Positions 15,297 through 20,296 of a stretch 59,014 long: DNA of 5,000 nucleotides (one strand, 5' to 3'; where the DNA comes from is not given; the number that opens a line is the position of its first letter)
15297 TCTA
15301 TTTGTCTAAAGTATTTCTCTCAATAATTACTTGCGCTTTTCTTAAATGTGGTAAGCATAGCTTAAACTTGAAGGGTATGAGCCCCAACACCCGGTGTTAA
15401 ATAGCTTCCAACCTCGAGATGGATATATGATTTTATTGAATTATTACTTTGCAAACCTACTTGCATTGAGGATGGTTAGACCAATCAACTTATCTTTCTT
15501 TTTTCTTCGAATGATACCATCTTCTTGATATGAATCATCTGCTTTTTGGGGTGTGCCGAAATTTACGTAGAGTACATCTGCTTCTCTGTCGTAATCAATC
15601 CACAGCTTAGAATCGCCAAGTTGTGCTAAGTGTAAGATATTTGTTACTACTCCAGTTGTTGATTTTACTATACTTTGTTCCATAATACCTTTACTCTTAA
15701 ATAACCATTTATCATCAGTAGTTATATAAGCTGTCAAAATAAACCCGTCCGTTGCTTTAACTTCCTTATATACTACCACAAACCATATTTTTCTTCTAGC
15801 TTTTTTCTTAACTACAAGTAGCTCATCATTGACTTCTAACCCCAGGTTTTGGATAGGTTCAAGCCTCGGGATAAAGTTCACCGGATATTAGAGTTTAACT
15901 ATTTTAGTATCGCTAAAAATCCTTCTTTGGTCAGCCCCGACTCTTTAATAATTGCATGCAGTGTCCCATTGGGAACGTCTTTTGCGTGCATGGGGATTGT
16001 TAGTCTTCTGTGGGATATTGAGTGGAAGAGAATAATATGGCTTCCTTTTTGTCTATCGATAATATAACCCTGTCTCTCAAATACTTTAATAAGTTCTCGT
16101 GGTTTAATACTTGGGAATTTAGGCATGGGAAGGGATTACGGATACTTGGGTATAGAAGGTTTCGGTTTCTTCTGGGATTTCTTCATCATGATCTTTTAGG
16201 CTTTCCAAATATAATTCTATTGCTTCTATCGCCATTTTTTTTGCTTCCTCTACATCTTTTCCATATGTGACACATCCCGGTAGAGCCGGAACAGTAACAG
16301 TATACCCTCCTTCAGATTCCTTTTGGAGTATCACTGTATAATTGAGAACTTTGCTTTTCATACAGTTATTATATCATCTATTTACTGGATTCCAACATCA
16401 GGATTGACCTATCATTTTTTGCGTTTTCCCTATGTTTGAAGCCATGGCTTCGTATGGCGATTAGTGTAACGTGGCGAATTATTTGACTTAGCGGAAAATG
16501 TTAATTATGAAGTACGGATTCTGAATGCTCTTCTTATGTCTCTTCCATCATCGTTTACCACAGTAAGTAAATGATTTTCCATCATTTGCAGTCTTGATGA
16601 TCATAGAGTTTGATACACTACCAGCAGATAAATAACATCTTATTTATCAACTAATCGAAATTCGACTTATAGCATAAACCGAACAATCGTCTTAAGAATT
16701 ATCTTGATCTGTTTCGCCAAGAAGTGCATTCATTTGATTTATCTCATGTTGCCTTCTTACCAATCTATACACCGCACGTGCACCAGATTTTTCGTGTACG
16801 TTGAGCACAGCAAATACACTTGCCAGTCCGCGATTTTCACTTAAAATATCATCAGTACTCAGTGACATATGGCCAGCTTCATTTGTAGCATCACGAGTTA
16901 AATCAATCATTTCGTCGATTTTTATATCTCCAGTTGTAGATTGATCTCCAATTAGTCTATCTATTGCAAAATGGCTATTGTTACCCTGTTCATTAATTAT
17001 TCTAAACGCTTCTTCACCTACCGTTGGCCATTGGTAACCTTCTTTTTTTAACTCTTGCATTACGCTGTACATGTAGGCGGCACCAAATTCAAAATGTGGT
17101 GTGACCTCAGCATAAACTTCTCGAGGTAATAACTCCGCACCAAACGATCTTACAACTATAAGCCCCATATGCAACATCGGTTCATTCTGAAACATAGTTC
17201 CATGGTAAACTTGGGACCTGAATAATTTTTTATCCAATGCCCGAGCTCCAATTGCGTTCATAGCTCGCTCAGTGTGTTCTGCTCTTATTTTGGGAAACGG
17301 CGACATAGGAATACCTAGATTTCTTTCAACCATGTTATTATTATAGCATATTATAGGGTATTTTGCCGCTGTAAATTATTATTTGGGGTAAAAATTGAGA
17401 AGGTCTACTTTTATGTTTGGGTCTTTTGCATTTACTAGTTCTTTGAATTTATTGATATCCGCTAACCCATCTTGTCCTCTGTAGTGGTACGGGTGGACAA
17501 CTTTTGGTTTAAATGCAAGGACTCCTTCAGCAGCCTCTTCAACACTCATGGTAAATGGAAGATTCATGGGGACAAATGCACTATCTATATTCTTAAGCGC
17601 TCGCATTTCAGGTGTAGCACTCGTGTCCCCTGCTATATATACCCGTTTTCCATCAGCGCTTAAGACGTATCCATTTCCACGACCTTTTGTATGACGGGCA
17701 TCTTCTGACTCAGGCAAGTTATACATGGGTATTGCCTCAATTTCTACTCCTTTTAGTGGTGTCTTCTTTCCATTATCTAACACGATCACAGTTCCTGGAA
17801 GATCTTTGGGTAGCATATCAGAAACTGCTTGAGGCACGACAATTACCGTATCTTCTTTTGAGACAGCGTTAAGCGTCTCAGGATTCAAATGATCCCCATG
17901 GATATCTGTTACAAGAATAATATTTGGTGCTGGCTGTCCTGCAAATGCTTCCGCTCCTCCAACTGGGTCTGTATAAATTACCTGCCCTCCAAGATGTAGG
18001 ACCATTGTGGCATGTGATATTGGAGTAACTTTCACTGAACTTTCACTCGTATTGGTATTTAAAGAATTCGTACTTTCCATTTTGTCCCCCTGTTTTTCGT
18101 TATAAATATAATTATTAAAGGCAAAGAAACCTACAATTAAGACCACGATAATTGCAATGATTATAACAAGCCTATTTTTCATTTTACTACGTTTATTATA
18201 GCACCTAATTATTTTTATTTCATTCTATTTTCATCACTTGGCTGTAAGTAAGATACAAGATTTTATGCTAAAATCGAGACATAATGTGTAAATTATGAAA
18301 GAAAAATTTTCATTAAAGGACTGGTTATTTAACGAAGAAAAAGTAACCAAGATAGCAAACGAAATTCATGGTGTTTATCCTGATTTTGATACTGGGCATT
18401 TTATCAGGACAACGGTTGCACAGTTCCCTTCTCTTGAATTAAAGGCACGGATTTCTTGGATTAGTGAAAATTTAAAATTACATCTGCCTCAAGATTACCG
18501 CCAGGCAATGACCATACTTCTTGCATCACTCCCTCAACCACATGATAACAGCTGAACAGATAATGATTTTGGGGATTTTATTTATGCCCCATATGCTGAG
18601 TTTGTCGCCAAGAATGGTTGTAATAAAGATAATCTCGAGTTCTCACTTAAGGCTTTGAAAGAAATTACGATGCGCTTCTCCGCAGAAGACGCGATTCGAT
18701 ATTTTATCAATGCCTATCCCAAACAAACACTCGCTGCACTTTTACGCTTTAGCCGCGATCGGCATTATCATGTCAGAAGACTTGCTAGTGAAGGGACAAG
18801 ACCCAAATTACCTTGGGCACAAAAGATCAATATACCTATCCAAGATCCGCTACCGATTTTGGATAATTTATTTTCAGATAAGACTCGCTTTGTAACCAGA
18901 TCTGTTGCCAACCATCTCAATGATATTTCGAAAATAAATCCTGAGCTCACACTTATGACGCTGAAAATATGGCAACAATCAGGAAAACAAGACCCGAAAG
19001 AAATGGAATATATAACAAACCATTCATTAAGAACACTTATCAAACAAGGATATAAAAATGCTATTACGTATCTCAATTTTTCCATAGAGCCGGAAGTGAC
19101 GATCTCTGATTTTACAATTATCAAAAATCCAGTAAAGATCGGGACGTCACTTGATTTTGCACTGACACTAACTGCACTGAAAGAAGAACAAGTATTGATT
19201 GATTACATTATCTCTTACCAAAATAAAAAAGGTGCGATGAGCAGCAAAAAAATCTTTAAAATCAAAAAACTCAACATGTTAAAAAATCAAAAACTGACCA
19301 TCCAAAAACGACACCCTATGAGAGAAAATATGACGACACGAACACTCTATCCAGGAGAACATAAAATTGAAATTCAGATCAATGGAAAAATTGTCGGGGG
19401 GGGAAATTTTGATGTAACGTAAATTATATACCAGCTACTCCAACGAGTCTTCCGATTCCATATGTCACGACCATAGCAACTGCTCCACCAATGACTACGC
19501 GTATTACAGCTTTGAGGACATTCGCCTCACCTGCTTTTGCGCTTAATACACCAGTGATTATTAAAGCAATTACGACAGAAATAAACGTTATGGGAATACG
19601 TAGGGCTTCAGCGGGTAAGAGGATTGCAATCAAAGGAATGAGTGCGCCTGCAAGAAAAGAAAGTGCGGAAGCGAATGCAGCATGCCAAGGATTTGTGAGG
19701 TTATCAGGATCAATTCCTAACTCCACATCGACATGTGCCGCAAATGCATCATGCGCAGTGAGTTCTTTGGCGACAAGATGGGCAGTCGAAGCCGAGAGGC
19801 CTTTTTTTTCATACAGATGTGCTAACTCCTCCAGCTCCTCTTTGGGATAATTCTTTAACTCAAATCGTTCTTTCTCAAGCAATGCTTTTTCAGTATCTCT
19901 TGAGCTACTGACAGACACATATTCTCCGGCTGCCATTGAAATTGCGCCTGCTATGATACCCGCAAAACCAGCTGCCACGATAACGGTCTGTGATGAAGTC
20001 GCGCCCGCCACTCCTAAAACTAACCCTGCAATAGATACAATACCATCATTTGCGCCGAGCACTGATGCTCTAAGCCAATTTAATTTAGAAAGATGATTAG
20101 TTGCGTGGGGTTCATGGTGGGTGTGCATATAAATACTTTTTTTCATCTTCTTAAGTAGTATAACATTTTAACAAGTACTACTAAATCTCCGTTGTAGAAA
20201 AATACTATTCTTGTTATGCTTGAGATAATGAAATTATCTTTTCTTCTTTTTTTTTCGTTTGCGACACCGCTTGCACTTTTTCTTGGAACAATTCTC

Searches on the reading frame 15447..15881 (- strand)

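Call 71: search_protein_families(library=pfam, proteins=[window:15447-15881:-], max_evalue=0.0001)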
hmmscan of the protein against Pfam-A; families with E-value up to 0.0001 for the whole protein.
window:15447-15881:- (145 aa): 1 family
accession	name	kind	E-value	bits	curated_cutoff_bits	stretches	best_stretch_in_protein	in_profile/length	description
PF10049.14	DUF2283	-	3.2e-11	43.6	23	1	94-141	1-49/49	Protein of unknown function (DUF2283)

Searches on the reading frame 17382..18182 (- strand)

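Call 71: search_protein_families(library=pfam, proteins=[window:17382-18182:-], max_evalue=0.0001)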
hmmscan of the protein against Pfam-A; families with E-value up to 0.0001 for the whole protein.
window:17382-18182:- (267 aa): 2 families
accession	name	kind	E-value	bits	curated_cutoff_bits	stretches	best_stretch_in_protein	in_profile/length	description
PF13483.12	Lactamase_B_3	-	2.5e-19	70.3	24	1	52-233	2-160/160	Beta-lactamase superfamily domain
PF12706.13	Lactamase_B_2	-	2.4e-14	53.8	27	1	84-234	29-200/200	Beta-lactamase superfamily domain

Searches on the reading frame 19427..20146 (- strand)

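Call 71: search_protein_families(library=pfam, proteins=[window:19427-20146:-], max_evalue=0.0001)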
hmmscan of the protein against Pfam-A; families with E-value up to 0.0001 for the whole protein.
window:19427-20146:- (240 aa): 1 family
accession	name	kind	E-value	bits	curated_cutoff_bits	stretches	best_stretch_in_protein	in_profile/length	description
PF01988.24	VIT1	-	1.5e-70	237.8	28.1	1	25-233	1-214/214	VIT family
